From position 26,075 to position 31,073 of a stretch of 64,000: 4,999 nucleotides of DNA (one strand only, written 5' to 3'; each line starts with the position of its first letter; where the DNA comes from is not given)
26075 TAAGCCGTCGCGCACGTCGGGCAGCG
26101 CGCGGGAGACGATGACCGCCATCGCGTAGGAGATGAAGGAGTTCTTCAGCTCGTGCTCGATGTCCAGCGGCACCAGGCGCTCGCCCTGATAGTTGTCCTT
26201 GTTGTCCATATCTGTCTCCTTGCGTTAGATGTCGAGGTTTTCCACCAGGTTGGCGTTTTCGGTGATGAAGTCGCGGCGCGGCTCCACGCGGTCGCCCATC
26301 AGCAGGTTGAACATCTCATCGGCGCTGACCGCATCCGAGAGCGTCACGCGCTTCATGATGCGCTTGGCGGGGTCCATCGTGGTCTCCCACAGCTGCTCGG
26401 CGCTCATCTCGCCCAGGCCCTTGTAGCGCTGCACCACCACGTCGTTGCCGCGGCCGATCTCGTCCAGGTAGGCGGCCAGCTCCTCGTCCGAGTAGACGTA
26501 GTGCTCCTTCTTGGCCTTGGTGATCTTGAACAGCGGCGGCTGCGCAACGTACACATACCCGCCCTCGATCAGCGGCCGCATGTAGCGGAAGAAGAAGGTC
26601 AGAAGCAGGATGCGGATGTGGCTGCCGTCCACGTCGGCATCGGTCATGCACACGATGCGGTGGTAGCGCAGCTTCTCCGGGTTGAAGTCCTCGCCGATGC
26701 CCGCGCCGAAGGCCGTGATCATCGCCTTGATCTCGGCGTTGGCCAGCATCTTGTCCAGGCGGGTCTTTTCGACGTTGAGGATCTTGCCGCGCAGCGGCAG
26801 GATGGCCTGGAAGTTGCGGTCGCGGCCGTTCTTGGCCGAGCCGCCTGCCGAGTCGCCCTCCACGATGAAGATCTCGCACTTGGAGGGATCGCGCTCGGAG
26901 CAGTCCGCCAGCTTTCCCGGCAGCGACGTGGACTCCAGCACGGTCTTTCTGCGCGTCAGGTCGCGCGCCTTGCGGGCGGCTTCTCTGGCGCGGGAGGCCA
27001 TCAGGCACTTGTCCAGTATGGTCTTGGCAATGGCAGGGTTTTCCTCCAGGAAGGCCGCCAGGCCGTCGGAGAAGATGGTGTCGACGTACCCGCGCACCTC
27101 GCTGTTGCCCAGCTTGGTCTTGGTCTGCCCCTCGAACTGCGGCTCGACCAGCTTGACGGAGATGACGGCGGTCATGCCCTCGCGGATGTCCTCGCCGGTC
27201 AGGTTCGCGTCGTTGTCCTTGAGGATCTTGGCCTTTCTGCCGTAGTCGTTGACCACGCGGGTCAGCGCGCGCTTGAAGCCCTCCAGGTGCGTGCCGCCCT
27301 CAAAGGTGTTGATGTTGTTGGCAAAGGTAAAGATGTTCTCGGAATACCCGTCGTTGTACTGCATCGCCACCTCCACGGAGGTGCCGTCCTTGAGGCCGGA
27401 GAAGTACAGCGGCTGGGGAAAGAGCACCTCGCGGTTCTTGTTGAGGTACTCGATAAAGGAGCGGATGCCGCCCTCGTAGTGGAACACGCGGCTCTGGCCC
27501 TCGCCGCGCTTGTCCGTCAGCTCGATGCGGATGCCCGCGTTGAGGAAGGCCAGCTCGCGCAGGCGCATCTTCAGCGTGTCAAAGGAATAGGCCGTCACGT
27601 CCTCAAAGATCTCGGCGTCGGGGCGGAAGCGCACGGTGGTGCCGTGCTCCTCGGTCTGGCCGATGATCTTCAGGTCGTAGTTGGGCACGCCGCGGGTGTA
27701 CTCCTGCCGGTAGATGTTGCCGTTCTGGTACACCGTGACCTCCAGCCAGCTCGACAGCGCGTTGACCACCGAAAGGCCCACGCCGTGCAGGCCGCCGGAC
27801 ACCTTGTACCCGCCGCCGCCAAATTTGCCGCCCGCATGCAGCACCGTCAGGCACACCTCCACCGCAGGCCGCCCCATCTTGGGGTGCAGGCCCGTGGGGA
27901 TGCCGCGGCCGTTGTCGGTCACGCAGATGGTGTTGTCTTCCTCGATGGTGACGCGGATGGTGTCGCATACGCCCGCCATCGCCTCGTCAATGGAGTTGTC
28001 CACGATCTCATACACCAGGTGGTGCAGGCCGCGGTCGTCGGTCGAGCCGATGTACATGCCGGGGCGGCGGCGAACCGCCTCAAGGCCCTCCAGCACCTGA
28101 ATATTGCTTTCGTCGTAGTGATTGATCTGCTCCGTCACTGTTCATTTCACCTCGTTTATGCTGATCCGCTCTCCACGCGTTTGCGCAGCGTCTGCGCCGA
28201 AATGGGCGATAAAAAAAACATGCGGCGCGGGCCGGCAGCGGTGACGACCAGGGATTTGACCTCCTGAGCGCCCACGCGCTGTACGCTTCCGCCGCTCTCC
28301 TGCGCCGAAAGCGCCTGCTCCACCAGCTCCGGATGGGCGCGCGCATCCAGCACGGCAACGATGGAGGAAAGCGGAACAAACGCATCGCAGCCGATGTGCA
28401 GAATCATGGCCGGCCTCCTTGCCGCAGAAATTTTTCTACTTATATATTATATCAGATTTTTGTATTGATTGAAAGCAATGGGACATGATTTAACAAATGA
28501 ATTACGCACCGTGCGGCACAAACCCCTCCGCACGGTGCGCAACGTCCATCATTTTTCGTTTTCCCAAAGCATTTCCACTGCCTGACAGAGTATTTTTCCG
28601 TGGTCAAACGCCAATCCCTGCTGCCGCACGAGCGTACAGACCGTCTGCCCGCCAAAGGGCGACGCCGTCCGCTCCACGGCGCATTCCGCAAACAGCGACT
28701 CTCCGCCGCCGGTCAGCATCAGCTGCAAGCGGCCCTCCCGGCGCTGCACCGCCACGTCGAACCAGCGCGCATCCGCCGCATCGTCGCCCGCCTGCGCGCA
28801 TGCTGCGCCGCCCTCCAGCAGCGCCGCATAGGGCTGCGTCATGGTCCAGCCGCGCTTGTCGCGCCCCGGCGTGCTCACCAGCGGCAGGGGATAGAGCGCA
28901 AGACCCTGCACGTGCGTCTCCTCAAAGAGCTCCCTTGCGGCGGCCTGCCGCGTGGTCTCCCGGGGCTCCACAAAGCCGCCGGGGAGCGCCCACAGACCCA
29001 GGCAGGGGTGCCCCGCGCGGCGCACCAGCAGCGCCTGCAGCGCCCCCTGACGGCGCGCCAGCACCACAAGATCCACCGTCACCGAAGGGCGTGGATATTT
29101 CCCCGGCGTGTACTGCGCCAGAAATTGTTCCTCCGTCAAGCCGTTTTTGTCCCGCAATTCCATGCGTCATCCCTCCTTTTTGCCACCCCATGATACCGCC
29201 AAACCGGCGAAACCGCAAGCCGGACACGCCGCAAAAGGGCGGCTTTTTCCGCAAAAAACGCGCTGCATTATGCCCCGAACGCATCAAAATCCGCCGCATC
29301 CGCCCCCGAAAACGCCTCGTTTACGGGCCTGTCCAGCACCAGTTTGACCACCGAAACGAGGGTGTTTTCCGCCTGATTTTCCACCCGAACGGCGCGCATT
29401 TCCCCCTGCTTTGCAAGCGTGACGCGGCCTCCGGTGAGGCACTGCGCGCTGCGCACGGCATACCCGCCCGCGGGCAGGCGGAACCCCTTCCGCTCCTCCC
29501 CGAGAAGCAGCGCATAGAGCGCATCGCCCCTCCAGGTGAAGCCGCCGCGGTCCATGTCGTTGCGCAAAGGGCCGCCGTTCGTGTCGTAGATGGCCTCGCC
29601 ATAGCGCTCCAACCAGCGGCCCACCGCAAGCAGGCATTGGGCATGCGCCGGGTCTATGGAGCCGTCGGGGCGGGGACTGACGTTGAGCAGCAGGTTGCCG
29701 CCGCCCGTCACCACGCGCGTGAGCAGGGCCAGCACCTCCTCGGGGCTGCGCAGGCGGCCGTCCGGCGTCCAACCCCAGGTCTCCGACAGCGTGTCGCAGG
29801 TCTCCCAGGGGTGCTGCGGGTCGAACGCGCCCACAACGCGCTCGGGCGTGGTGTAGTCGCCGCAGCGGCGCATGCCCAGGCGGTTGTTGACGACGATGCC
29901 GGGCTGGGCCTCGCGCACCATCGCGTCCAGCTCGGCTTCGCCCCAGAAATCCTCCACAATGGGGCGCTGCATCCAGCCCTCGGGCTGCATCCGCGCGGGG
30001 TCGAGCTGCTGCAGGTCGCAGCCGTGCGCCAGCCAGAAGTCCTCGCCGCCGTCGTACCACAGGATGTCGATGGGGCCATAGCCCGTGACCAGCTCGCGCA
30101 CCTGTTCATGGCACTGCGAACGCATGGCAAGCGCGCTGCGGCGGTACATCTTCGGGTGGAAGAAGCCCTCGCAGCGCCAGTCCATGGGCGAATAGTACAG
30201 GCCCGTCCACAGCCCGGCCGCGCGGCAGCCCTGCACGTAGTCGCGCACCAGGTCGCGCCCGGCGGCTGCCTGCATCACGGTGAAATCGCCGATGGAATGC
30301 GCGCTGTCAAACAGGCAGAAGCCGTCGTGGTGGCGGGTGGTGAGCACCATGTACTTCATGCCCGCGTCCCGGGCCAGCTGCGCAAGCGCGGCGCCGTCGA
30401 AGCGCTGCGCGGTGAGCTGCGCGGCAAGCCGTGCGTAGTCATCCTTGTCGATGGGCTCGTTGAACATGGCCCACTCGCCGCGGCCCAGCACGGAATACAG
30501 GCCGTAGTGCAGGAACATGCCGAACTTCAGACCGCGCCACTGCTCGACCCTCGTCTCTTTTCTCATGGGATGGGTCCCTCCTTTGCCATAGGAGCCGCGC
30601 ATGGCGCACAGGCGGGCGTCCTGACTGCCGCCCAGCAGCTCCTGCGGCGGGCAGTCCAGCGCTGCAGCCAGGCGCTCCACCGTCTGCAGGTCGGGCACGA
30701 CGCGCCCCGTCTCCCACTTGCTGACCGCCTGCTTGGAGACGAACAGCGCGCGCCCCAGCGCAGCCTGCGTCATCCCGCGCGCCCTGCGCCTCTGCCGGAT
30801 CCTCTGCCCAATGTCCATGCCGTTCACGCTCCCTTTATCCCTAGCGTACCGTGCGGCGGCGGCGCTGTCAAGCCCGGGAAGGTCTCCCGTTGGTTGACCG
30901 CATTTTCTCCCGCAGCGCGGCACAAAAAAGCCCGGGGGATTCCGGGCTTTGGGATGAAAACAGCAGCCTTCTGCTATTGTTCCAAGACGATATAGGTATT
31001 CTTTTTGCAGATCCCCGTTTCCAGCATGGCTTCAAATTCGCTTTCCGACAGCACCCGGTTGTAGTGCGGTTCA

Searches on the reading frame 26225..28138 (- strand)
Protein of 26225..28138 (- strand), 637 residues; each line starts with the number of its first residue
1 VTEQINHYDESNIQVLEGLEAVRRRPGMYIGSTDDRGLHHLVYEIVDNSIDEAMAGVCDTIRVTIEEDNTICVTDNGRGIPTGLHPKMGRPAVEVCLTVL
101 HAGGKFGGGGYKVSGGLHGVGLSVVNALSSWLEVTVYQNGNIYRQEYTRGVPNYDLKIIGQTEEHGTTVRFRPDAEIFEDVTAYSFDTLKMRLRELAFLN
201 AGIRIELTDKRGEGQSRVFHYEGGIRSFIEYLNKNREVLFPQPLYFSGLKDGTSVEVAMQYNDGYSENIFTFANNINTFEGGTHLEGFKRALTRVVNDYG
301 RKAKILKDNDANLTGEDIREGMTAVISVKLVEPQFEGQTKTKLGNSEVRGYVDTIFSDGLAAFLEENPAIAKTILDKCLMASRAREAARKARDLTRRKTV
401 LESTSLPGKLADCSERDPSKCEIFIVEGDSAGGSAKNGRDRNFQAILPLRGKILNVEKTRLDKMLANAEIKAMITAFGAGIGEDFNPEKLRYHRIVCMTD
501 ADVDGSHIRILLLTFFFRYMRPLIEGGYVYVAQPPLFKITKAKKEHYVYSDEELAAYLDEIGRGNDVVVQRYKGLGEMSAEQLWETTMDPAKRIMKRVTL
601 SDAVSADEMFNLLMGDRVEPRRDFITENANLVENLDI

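Call 69: search_protein_families(library=pfam, proteins=[window:26225-28138:-], max_evalue=0.00001)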
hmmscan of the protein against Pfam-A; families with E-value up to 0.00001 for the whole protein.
window:26225-28138:- (637 aa): 4 families
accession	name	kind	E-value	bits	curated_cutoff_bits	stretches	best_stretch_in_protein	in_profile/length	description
PF00204.31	DNA_gyraseB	-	1.4e-63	213.9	27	1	224-393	1-172/173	DNA gyrase B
PF00986.26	DNA_gyraseB_C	-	1.2e-28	99.5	29.8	1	566-625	3-62/63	DNA gyrase B subunit, carboxyl terminus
PF01751.28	Toprim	-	6.3e-19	68.4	23.1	1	422-533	1-95/96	Toprim domain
PF02518.31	HATPase_c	-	1.1e-18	68.1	26.4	1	34-175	2-109/111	Histidine kinase-, DNA gyrase B-, and HSP90-like ATPase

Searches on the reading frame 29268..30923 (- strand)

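Call 69: search_protein_families(library=pfam, proteins=[window:29268-30923:-], max_evalue=0.00001)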
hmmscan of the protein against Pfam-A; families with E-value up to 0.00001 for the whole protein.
window:29268-30923:- (551 aa): 4 families
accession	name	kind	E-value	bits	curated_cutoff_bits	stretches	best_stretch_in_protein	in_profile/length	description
PF01120.23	Alpha_L_fucos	-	4.2e-74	250.5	25.2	1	124-443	24-345/345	Alpha-L-fucosidase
PF13560.12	HTH_31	-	6.3e-15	55.7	27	1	38-96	2-61/64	Helix-turn-helix domain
PF01381.28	HTH_3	-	2.8e-14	53.3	23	1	42-96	1-55/55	Helix-turn-helix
PF13443.12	HTH_26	-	2.3e-08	34.6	22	1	41-98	1-59/63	Cro/C1-type HTH DNA-binding domain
